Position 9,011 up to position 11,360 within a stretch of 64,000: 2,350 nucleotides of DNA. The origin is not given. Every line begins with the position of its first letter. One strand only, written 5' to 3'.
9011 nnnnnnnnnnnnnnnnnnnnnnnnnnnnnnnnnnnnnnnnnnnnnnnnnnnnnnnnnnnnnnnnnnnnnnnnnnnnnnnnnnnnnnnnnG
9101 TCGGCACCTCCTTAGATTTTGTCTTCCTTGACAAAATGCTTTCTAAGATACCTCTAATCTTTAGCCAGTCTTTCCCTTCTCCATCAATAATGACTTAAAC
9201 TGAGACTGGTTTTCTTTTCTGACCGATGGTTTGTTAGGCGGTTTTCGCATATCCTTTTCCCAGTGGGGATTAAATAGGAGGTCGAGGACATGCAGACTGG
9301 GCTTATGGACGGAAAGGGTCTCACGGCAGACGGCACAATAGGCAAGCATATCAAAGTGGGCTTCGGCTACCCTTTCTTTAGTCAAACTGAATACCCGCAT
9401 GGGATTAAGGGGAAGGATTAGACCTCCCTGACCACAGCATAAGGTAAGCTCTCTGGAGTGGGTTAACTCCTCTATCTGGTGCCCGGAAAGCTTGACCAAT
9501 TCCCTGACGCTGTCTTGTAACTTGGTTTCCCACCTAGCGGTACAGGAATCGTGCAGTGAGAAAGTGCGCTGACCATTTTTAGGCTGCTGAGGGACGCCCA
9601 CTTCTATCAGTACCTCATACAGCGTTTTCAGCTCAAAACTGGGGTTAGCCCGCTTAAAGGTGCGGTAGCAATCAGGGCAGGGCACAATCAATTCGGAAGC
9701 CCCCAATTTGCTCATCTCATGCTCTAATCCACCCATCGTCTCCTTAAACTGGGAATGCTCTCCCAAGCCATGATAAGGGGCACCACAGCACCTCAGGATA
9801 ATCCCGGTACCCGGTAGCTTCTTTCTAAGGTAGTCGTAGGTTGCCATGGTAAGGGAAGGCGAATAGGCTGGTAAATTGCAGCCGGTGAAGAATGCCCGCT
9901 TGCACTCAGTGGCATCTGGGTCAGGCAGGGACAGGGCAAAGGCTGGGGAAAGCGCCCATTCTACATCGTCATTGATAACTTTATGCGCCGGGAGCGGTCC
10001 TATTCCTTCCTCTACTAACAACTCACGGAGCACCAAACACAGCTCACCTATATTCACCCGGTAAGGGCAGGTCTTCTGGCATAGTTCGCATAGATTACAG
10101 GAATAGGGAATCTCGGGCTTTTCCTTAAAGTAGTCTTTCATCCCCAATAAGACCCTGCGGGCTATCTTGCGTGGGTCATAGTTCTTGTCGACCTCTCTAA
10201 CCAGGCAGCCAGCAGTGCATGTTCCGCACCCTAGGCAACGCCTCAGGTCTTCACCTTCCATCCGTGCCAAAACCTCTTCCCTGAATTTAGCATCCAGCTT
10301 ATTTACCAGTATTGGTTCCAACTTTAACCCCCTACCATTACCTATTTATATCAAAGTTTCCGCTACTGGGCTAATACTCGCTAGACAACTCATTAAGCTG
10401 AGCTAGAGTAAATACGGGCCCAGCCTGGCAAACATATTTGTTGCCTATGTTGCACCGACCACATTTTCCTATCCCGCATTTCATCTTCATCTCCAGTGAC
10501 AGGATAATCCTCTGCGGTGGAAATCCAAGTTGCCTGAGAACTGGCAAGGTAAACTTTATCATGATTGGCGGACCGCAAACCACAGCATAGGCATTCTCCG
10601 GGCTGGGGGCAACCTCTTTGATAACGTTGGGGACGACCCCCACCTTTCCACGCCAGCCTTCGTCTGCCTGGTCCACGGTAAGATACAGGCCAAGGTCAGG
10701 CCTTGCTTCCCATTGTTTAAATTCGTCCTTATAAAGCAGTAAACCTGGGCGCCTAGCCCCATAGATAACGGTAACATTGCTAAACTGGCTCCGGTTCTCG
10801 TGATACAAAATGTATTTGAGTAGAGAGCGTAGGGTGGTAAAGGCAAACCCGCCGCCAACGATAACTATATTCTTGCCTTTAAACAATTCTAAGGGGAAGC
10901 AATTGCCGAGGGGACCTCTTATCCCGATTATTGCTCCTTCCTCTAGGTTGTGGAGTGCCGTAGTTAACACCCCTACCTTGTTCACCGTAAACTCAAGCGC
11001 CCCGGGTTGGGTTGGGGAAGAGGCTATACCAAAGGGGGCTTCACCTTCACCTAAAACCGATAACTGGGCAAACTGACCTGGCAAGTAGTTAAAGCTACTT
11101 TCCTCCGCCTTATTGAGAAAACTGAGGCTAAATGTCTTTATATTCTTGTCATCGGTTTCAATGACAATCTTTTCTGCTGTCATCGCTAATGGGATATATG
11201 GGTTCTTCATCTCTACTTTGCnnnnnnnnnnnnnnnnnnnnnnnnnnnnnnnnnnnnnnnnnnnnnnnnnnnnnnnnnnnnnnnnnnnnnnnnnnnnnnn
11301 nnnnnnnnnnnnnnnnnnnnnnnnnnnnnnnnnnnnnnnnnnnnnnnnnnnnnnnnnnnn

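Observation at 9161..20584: Flx/Hdr-type electron-bifurcation locus with non-canonical composition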

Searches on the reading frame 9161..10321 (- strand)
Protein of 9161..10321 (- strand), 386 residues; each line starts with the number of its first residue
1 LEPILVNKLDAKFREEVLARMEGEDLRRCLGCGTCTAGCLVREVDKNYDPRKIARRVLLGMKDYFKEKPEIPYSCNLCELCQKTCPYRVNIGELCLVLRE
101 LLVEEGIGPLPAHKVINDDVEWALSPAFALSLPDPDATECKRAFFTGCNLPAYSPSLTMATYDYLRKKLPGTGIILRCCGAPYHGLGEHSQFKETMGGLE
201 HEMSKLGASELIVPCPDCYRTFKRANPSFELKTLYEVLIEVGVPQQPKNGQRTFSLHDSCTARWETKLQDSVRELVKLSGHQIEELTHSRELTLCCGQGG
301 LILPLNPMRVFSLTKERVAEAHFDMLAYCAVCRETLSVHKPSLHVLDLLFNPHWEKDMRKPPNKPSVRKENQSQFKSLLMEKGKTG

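Call 3: search_protein_families(library=pfam, proteins=[window:9161-10321:-], max_evalue=0.001)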
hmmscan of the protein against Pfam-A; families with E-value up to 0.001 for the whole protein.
window:9161-10321:- (386 aa): 5 families
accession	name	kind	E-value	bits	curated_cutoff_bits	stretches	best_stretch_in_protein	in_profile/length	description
PF02754.22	CCG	-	8.6e-09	35.8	20.6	0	143-223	2-85/85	Cysteine-rich domain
PF13183.11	Fer4_8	-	1.9e-08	35.1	27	1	26-88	2-67/68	4Fe-4S dicluster domain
PF13534.11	Fer4_17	-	6.3e-08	33.5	22.2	1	28-89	1-60/61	4Fe-4S dicluster domain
PF13237.11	Fer4_10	-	8.8e-06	26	25.5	0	24-46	4-28/53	4Fe-4S dicluster domain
PF12838.12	Fer4_7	-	0.00027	21.8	27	1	28-88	1-51/52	4Fe-4S dicluster domain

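Call 4: search_protein_families(library=ncbifam, proteins=[window:9161-10321:-], max_evalue=0.001)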
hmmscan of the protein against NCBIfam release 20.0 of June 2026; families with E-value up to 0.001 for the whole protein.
window:9161-10321:- (386 aa): 14 families
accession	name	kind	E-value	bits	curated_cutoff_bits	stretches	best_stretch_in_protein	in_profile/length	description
NF045663.1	diclust_near_Sec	equivalog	1.6e-88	297.6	530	1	25-382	302-664/759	pyridine nucleotide-disulfide oxidoreductase/dicluster-binding protein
NF004898.0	PRK06259.1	equivalog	2.3e-19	69.4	385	1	21-319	128-442/488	fumarate reductase (CoM/CoB) subunit TfrB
NF045724.1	ferredox_TmcB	equivalog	6e-12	44.9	735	2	236-307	297-368/430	electron transfer complex ferredoxin TmcB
TIGR03290.1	CoB_CoM_SS_C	equivalog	1.1e-11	44.9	160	1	27-110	2-83/144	CoB--CoM heterodisulfide reductase subunit C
NF038018.1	qmoC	equivalog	7.1e-11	42.2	300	1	10-124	2-113/360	quinone-interacting membrane-bound oxidoreductase complex subunit QmoC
NF045670.1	quin_L_LdhH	equivalog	1.1e-10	40.4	800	1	137-300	464-645/706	L-lactate dehydrogenase (quinone) large subunit LdhH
NF041779.1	hetero_SS_HdrC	equivalog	1.4e-10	41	350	1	26-108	30-109/198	ferredoxin:CoB-CoM heterodisulfide reductase subunit HdrC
NF041890.1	hdrC_Methbact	equivalog_domain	2e-10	40.6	270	1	21-108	23-107/192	ferredoxin:CoB-CoM heterodisulfide reductase subunit HdrC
NF008369.0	PRK11168.1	equivalog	2.4e-10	39.9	278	1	21-105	5-90/401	anaerobic glycerol-3-phosphate dehydrogenase subunit C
NF045711.1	sulf_resp_HmcF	equivalog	4.1e-10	39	750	0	9-109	43-154/457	sulfate respiration complex iron-sulfur protein HmcF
TIGR00273.1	TIGR00273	equivalog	4.5e-08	32.4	444.8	1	14-109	281-379/432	LutB/LldF family L-lactate oxidation iron-sulfur protein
NF045796.1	DsrK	equivalog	5.5e-07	28.6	400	1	64-109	109-154/453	sulfate reduction electron transfer complex DsrMKJOP subunit DsrK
NF008434.0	PRK11274.1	equivalog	1.1e-06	27.9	333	0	248-319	299-367/409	glycolate oxidase subunit GlcF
TIGR00384.1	dhsB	subfamily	0.00058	19.4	88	0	18-91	131-214/222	succinate dehydrogenase and fumarate reductase iron-sulfur protein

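Call 78: search_protein_representatives(protein=window:9161-10321:-)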
Query: 386 residues. Proteins with E-value up to 0.001 (for the whole library): 4241; up to 1e-10: 1405; up to 1e-30: 464. The best 150 are listed.
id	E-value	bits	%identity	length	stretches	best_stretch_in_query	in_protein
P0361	2.8e-110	385.3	48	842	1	18-382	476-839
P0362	7.1e-104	364.2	45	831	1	23-382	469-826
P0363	1.8e-97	343.1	44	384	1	16-381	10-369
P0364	1.9e-87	310.1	43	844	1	23-365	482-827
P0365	7.3e-84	298.3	42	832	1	25-375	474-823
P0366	4.8e-79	282.5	42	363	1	27-381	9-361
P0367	4.3e-78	279.3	41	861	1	24-368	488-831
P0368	1.7e-77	277.4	51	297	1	50-301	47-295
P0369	9.6e-77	274.9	41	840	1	24-380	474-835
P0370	6.8e-74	265.5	39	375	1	25-382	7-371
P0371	4.1e-71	256.4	45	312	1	68-378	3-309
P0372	3.4e-69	250.0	41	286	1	96-382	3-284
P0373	6.7e-68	245.8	35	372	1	24-375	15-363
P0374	8.1e-67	242.2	36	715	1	21-362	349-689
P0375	1.8e-65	237.8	40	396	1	27-366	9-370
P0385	2.9e-57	210.8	33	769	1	24-382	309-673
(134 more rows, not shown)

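Call 79: search_protein_families(library=pfam, proteins=[P0361, P0385, P0363], max_evalue=0.00001)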
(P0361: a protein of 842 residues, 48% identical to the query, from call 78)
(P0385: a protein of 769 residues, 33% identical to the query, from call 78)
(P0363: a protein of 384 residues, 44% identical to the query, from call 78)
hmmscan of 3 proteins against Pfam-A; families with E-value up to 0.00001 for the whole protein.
P0361 (842 aa): 9 families
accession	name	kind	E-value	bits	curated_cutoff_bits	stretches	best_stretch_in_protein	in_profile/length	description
PF07992.20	Pyr_redox_2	-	9.4e-34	117.6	26.1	1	113-408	2-291/291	Pyridine nucleotide-disulphide oxidoreductase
PF14691.11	Fer4_20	-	9.6e-25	87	25.8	2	15-96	23-107/113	Dihydroprymidine dehydrogenase domain II, 4Fe-4S cluster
PF02754.22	CCG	-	5.6e-13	49.2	20.6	0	596-674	3-84/85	Cysteine-rich domain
PF13738.12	Pyr_redox_3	-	1.1e-12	48.3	30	1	199-392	127-305/305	Pyridine nucleotide-disulphide oxidoreductase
PF00070.33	Pyr_redox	-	1.7e-10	41.7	22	0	113-147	1-35/82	Pyridine nucleotide-disulphide oxidoreductase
PF13450.12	NAD_binding_8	-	3.3e-08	34.1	21.9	1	116-149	1-34/68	NAD(P)-binding Rossmann-like domain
PF12831.13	FAD_oxidored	-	2.3e-07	30.9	27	1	114-153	2-41/416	FAD dependent oxidoreductase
PF01262.27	AlaDh_PNT_C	-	2.9e-07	30.6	23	0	106-142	23-59/214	Alanine dehydrogenase/PNT, C-terminal domain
PF13534.11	Fer4_17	-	8.1e-06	26.7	22.2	1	483-542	1-60/61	4Fe-4S dicluster domain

P0385 (769 aa): 6 families
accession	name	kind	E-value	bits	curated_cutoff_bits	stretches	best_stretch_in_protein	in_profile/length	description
PF14691.11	Fer4_20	-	2.3e-15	56.8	25.8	1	4-91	15-105/113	Dihydroprymidine dehydrogenase domain II, 4Fe-4S cluster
PF02754.22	CCG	-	5.1e-12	46.2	20.6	1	431-511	1-83/85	Cysteine-rich domain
PF13534.11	Fer4_17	-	2.2e-10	41.4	22.2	1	313-379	1-61/61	4Fe-4S dicluster domain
PF13450.12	NAD_binding_8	-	9.4e-07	29.5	21.9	1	112-151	1-40/68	NAD(P)-binding Rossmann-like domain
PF13183.11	Fer4_8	-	1.3e-06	29.2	27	1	312-378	3-68/68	4Fe-4S dicluster domain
PF07992.20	Pyr_redox_2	-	8.4e-06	25.8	26.1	0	108-168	1-58/291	Pyridine nucleotide-disulphide oxidoreductase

P0363 (384 aa): 3 families
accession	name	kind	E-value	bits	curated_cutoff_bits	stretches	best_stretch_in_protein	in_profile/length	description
PF02754.22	CCG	-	7.1e-12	45.7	20.6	1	131-210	2-84/85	Cysteine-rich domain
PF13183.11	Fer4_8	-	2e-08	35.1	27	1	20-77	2-68/68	4Fe-4S dicluster domain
PF13534.11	Fer4_17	-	6.2e-08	33.5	22.2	1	22-78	1-61/61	4Fe-4S dicluster domain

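Call 86: search_solved_structures(query=window:9161-10321:-, max_evalue=0.01)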
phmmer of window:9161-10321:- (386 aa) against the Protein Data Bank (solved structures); distinct sequences matched with E-value up to 0.01: 6.
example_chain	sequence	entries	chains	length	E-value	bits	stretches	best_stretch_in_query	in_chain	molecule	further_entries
8rvv_C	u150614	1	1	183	4e-12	48.9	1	7-119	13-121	H(2):CoB-CoM heterodisulfide,ferredoxin reductase subunit C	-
8rvu_c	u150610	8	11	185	4.1e-12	48.9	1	7-119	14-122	H(2):CoB-CoM heterodisulfide,ferredoxin reductase subunit C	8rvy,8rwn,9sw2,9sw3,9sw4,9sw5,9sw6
5odc_C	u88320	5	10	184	4.2e-10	42.3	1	25-115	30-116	Heterodisulfide reductase, subunit C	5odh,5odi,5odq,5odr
9sfi_E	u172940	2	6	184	8.3e-09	38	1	20-115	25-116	H(2)/formate:CoB-CoM heterodisulfide,ferredoxin reductase subunit C2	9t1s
9ojn_A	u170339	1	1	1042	1.1e-06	31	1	209-321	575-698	Iron-sulfur-binding reductase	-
7bkb_C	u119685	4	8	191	1.2e-05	27.6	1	25-109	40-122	CoB--CoM heterodisulfide reductase subunit C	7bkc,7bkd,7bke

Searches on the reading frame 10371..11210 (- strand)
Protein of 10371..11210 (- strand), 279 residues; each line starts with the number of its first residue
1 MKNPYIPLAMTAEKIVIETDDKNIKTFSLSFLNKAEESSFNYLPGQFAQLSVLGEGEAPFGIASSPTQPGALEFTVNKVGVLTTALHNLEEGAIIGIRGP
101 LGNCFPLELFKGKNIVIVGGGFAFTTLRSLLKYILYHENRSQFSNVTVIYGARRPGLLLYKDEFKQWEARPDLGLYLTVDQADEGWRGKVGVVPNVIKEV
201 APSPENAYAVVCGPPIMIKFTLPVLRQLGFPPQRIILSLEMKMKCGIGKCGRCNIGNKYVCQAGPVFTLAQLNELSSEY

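Call 3: search_protein_families(library=pfam, proteins=[window:10371-11210:-], max_evalue=0.001)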
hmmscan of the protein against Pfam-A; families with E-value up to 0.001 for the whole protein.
window:10371-11210:- (279 aa): 3 families
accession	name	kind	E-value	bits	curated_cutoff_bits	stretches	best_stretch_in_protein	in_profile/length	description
PF00175.26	NAD_binding_1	-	3e-14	54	22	1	118-221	2-107/109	Oxidoreductase NAD-binding domain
PF10418.14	DHODB_Fe-S_bind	-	1.8e-08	34.4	23.9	1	240-272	1-40/41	Iron-sulfur cluster binding domain of dihydroorotate dehydrogenase B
PF00970.30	FAD_binding_6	-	6.6e-06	26.8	21.1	1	26-104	14-97/99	Oxidoreductase FAD-binding domain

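Call 4: search_protein_families(library=ncbifam, proteins=[window:10371-11210:-], max_evalue=0.001)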
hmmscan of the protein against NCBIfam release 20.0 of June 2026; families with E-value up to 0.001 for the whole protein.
window:10371-11210:- (279 aa): 25 families
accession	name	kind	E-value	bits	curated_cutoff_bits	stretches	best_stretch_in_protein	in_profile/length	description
NF006220.0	PRK08345.1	subfamily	2.2e-64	217.5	395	1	18-269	19-284/294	cytochrome-c3 hydrogenase subunit gamma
TIGR02911.1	sulfite_red_B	equivalog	1.7e-54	184.7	288.6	1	38-272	27-256/261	anaerobic sulfite reductase subunit AsrB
NF040830.1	sulfhyd_ShyC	equivalog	5.5e-52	176.7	600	1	16-269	13-278/288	NAD(P)-dependent hydrogenase/sulfhydrogenase 2 subunit gamma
NF040835.1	sulfhyd_HydG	equivalog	5.1e-50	170.4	650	1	3-270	13-282/292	NADPH-dependent hydrogenase/sulfhydrogenase 1 subunit gamma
NF000796.0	PRK00054.1-1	equivalog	1.3e-41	142.6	224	1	18-274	12-237/254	dihydroorotate dehydrogenase electron transfer subunit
NF004862.0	PRK06222.1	subfamily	4.9e-25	88.6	220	1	34-268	20-244/281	sulfide/dihydroorotate dehydrogenase-like FAD/NAD-binding protein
NF009414.0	PRK12778.1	equivalog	1.1e-23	83.5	1103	1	42-271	28-247/752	bifunctional dihydroorotate dehydrogenase B NAD binding subunit/NADPH-dependent glutamate synthase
NF000798.0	PRK00054.1-3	equivalog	3.6e-19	69.4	219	1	37-268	26-238/244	dihydroorotate dehydrogenase electron transfer subunit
NF000799.0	PRK00054.1-4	equivalog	4.1e-18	65.4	314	1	44-270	35-254/258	dihydroorotate dehydrogenase electron transfer subunit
NF045803.1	MethMoxFADbindMmoC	equivalog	3.7e-17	62.1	500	1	12-236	109-336/343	aromatic/alkene monooxygenase hydroxylase FAD-binding subunit MmoC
NF058606.1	GlBtMonoRdsGbcB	equivalog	4.7e-17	61.9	500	1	14-231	20-238/362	glycine betaine monooxygenase reductase subunit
NF005963.0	PRK08051.1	equivalog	1.4e-15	57.3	230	1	37-220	26-209/233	NAD(P)H-flavin reductase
NF000797.0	PRK00054.1-2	equivalog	3.5e-15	56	270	1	83-270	86-263/267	dihydroorotate dehydrogenase electron transfer subunit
TIGR01941.1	nqrF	equivalog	1.5e-13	50.5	295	1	63-237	228-400/405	NADH:ubiquinone reductase (Na(+)-transporting) subunit F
NF040810.1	BenC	equivalog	6.8e-13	48.5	430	1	18-233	111-323/333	benzoate 1,2-dioxygenase electron transfer component BenC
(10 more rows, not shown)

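Call 88: search_solved_structures(query=window:10371-11210:-, max_evalue=0.001)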
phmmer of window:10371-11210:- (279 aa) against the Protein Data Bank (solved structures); distinct sequences matched with E-value up to 0.001: 50.
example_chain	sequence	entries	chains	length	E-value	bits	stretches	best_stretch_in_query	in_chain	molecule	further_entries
9nez_C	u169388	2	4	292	1.4e-49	172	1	3-270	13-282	Sulfhydrogenase 1 subunit gamma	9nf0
4ylf_A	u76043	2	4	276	5.9e-19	71.6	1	41-268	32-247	Dihydroorotate dehydrogenase B (NAD(+)), electron transfer subunit homolog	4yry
1ep1_B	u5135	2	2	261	3e-16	62.7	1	43-272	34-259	DIHYDROOROTATE DEHYDROGENASE B (PYRK SUBUNIT)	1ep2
1ep3_B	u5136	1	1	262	3e-16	62.7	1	43-272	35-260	DIHYDROOROTATE DEHYDROGENASE B (PYRK SUBUNIT)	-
5ksw_B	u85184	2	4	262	5.3e-16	61.9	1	41-271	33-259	Dihydroorotate dehydrogenase B (NAD(+)), electron transfer subunit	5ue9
7qty_A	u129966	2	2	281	1.1e-12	51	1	79-237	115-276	Na(+)-translocating NADH-quinone reductase subunit F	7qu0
7qu3_A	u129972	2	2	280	7.7e-12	48.3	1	79-237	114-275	Na(+)-translocating NADH-quinone reductase subunit F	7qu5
1cnf_A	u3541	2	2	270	1.4e-11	47.4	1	80-225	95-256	NITRATE REDUCTASE | NADH-DEPENDENT NITRATE REDUCTASE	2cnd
1cne_A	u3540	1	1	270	3.4e-10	42.9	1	80-225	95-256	NITRATE REDUCTASE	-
1tvc_A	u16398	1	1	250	3.4e-10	42.8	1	39-237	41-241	METHANE MONOOXYGENASE COMPONENT C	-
2r6h_A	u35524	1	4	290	4.1e-10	42.6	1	69-234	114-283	NADH:ubiquinone oxidoreductase, Na translocating, F subunit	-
5jca_S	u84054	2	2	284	4.6e-10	42.4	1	42-268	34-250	NADH-dependent Ferredoxin:NADP Oxidoreductase (NfnI) subunit beta | NADH-dependent Ferredoxin:NADP Oxidoreductase subunit beta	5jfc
2eix_A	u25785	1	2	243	3.4e-09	39.6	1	58-234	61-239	NADH-cytochrome b5 reductase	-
8ad3_A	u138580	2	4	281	8.2e-09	38.3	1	80-237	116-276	Na(+)-translocating NADH-quinone reductase subunit F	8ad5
4u9u_A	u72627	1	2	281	8.5e-09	38.3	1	80-237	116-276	Na(+)-translocating NADH-quinone reductase subunit F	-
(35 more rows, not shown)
